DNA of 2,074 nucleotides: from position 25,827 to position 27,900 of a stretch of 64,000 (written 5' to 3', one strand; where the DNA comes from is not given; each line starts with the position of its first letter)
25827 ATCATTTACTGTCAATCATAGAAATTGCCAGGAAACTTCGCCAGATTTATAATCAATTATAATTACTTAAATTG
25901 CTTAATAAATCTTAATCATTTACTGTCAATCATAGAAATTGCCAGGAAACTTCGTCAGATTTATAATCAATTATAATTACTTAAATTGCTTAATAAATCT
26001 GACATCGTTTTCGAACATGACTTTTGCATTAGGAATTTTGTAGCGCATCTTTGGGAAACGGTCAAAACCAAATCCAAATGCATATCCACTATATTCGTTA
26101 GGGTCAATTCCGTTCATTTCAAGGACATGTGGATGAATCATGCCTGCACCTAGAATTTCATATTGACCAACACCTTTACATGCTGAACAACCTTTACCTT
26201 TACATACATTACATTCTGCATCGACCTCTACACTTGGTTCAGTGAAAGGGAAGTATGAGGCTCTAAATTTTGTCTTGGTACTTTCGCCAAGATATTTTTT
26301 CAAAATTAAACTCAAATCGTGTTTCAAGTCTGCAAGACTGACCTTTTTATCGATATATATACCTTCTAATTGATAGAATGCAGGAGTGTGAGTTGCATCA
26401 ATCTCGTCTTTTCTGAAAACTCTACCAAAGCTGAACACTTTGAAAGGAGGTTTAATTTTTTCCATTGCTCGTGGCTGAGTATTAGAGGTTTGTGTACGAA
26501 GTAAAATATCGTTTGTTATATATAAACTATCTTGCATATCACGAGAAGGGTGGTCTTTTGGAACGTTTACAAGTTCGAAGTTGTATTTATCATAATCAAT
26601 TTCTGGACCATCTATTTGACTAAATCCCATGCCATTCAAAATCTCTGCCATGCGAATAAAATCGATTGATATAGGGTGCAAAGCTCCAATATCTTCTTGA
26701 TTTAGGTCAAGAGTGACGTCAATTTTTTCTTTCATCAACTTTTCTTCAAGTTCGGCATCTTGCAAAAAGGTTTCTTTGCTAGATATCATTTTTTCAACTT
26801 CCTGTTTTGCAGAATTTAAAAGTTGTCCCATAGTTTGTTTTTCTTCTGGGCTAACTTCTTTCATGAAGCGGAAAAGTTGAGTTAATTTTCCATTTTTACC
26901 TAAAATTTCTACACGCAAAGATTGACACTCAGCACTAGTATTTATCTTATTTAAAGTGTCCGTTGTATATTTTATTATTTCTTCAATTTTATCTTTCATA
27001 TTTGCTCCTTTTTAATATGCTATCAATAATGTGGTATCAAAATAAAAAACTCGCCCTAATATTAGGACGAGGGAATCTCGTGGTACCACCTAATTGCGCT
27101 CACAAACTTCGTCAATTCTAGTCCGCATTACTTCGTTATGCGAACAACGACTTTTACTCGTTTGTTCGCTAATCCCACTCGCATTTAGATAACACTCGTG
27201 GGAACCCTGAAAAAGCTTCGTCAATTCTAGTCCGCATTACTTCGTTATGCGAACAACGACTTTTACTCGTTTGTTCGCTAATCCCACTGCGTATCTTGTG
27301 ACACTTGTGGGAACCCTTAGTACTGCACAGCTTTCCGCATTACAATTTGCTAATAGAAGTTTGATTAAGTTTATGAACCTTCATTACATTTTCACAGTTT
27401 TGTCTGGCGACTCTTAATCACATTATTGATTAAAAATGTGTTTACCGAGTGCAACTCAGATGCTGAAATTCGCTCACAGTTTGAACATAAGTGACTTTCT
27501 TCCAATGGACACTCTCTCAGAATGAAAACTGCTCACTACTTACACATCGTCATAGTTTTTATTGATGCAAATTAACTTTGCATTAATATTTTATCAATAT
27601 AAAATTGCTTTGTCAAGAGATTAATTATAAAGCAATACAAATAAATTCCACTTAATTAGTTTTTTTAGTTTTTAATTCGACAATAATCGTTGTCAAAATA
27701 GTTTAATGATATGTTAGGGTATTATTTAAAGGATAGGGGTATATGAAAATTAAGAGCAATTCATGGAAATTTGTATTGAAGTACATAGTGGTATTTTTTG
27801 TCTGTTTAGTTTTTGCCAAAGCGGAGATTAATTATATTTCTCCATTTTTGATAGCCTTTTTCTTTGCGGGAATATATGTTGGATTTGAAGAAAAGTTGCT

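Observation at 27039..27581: Over-long Phe T-box leader carrying a perfect 109-bp tandem duplication with pseudo-T-box-like motifs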

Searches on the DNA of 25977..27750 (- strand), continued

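Call 38: search_with_rna_model(model_id=R1, sources=[window, L001, L002, L003, L004, L005, L006, L007, L008, L009, L010, L011, L012, L013, L014, L015, L016, L017, L018, L019, L020, L021, L022, L023, L024, L025, L026, L027, L028, L029, L030, L031, L032], max_evalue=1)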
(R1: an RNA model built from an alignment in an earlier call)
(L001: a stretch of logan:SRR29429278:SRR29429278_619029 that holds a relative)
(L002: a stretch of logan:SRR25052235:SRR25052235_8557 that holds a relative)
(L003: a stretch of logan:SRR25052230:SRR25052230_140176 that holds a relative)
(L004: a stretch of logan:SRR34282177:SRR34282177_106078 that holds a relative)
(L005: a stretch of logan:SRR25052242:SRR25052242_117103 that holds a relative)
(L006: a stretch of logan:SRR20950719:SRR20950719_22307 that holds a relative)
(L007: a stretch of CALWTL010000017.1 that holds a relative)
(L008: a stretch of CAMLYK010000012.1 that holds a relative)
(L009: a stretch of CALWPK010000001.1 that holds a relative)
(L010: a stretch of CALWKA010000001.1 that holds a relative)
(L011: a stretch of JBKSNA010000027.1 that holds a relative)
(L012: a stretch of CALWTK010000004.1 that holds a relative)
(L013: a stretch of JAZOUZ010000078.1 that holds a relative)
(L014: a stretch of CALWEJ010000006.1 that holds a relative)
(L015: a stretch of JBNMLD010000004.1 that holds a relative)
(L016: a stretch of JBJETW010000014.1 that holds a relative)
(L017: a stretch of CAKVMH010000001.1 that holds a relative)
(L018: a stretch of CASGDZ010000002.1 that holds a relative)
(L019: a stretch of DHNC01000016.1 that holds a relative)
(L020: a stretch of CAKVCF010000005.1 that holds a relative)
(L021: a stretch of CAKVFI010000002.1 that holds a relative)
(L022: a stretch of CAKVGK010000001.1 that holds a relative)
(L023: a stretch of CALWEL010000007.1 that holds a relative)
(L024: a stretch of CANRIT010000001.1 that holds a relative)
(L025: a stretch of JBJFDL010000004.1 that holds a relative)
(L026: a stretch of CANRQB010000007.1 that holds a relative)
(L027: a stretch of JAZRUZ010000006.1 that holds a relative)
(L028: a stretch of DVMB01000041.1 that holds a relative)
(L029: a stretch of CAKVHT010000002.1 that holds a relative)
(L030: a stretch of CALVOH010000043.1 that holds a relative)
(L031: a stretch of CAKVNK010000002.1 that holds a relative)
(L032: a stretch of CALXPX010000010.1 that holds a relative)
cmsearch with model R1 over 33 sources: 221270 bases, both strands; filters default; matches with E-value up to 1: 25.
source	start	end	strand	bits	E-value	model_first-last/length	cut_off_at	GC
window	27216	27320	-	109.8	1.2e-24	1-105/105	no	0.45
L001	2789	2893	+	109.8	1.2e-24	1-105/105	no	0.45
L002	2789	2893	+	109.8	1.2e-24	1-105/105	no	0.45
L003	100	204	+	109.8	1.2e-24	1-105/105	no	0.45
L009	2273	2377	+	108.2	3.1e-24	1-105/105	no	0.46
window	27107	27211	-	104.7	2.2e-23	1-105/105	no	0.44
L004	8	110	+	100.8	2e-22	1-105/105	no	0.4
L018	2320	2421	+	96.7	2.1e-21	1-105/105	no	0.51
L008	544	645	+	94.5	7.3e-21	1-105/105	no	0.5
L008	441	540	+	87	5e-19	1-105/105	no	0.46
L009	2092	2269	+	70.8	4.7e-15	1-105/105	no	0.47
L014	1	76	+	60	2.1e-12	29-105/105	5'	0.45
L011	2321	2418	+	52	1.9e-10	1-105/105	no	0.36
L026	1756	1859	+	50.7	3.9e-10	1-105/105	no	0.49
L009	1968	2026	+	45.3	8.6e-09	42-101/105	no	0.47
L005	1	46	+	38.1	5e-07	60-105/105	5'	0.43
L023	2309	2374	+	32.1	1.4e-05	1-105/105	no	0.42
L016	2313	2411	+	29.3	6.9e-05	1-105/105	no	0.47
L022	1778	1884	+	28.7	0.0001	1-105/105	no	0.47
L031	2276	2385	+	24.8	0.00091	1-105/105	no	0.49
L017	2115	2227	+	21.4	0.006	1-105/105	no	0.47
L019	1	48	+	20.1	0.013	57-105/105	5'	0.4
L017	2232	2346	+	18.3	0.034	1-105/105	no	0.49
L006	1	30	+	17.9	0.044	76-105/105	5'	0.43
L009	2220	2319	-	14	0.4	1-105/105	no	0.46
